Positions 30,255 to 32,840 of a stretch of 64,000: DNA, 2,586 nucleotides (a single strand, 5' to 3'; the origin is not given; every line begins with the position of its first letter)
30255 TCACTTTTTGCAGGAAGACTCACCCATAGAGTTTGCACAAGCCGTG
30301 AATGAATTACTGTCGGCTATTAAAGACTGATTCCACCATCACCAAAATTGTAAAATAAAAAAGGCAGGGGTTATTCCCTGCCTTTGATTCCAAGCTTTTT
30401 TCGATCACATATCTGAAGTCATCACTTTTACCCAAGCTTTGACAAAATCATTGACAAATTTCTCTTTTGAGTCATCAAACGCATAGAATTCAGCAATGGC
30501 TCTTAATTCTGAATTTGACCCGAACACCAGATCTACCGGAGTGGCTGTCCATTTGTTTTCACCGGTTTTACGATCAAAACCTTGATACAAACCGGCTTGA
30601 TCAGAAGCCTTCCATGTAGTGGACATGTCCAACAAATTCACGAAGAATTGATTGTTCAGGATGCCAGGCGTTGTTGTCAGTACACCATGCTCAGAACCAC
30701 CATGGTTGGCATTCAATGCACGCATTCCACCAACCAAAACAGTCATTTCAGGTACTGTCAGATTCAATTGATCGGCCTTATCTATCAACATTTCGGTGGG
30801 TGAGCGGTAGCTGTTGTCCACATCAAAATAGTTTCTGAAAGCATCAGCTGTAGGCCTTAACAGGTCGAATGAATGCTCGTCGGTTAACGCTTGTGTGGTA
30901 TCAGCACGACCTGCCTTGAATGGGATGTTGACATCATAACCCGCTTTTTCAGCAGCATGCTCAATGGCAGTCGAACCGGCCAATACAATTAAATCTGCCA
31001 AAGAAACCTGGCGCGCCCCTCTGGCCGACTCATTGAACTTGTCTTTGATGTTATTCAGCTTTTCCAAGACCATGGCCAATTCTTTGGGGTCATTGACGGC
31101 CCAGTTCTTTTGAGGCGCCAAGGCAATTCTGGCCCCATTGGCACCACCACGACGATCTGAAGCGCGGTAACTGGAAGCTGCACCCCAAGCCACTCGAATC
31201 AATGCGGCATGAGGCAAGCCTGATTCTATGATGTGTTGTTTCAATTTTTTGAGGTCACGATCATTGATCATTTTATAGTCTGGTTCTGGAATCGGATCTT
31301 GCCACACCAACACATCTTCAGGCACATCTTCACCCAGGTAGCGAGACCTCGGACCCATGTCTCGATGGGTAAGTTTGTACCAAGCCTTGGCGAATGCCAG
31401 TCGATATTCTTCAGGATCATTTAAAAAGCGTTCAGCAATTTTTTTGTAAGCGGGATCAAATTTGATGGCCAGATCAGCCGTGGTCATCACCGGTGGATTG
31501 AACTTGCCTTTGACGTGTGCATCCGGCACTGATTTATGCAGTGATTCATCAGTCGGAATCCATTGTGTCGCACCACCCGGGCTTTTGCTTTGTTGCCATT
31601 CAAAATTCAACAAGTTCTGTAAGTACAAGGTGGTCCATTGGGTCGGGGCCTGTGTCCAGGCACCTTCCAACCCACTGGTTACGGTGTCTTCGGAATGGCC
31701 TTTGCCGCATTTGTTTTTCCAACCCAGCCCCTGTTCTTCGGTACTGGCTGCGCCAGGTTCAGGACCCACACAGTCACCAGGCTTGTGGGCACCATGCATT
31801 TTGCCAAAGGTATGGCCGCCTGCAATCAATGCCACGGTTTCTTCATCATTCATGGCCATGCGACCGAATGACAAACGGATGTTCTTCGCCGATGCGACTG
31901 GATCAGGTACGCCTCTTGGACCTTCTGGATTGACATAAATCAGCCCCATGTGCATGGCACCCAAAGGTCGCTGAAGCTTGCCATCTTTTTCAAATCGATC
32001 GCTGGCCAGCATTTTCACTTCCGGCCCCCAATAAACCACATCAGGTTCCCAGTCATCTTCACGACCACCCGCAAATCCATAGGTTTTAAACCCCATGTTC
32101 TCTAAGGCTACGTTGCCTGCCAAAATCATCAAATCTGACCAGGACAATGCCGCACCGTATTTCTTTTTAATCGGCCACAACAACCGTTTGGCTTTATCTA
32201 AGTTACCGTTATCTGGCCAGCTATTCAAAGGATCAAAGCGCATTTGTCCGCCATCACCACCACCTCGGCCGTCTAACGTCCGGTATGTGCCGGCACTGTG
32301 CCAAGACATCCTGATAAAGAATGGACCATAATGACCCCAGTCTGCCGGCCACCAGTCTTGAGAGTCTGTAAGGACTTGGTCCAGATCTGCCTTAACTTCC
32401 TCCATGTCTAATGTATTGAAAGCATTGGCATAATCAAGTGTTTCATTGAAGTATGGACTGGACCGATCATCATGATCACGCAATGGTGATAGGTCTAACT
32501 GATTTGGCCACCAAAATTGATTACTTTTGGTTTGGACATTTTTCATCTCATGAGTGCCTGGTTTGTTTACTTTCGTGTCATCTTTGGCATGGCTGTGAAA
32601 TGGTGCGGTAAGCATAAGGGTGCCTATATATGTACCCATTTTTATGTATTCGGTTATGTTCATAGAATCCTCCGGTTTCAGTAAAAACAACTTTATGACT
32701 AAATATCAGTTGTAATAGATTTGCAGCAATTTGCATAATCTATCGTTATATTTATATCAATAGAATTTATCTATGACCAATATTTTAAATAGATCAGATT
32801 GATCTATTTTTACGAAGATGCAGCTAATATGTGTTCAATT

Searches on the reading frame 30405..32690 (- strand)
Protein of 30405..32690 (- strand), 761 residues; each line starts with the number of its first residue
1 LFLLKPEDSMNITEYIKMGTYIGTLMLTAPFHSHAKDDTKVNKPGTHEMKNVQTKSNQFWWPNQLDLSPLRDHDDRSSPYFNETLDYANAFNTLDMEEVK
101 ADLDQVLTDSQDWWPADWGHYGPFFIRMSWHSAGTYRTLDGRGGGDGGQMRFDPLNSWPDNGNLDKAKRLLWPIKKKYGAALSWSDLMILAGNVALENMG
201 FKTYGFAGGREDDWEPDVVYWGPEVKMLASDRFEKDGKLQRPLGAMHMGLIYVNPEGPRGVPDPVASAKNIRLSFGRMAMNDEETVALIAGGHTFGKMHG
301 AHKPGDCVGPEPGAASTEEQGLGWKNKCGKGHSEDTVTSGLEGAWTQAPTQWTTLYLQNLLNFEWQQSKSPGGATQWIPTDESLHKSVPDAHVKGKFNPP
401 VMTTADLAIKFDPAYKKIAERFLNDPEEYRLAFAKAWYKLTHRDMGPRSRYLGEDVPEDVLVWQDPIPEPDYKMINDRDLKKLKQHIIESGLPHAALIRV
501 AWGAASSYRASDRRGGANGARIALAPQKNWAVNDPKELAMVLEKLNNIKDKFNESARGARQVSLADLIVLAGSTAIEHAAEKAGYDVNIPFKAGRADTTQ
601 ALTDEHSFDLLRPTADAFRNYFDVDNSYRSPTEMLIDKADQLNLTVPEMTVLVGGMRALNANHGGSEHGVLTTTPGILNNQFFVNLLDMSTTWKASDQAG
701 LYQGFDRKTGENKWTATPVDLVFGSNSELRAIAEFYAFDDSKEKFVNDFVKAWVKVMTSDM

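Call 35: search_protein_families(library=pfam, proteins=[window:30405-32690:-], max_evalue=0.01)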
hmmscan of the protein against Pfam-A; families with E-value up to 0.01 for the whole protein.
window:30405-32690:- (761 aa): 1 family
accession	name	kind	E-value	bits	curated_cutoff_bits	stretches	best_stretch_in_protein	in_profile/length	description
PF00141.28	peroxidase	-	1.4e-73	248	27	2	116-425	11-237/237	Peroxidase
